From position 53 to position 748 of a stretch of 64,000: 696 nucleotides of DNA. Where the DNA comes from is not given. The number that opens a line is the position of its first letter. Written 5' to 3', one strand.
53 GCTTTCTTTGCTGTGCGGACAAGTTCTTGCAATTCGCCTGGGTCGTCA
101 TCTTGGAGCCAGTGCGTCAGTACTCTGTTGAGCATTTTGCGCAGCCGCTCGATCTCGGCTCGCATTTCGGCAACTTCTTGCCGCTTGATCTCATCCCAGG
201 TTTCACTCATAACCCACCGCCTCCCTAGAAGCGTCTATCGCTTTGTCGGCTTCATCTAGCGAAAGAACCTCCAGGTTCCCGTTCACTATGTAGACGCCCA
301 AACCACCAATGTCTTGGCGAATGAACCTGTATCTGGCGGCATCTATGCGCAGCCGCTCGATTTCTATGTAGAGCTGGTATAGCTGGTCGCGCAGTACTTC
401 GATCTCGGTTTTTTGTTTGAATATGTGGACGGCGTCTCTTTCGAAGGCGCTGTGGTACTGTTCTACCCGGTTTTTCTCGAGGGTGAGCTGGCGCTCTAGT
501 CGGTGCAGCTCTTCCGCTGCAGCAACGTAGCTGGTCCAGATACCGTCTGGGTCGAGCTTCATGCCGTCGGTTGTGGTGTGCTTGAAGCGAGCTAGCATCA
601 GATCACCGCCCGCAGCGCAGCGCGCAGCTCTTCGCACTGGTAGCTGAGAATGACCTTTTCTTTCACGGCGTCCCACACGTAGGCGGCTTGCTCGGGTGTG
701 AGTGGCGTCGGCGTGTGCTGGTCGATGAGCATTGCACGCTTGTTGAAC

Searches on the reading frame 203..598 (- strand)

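Call 31: search_protein_families(library=pfam, proteins=[window:203-598:-], max_evalue=0.05)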
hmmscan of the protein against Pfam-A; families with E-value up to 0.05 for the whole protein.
window:203-598:- (131 aa): 2 families
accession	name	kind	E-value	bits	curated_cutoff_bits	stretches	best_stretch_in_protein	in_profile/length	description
PF10473.14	CENP-F_leu_zip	-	0.032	14.7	34.5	1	32-85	27-80/140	Leucine-rich repeats of kinetochore protein Cenp-F/LEK1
PF17098.10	Wtap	-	0.037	14.4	35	0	27-73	109-155/155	WTAP/Mum2p family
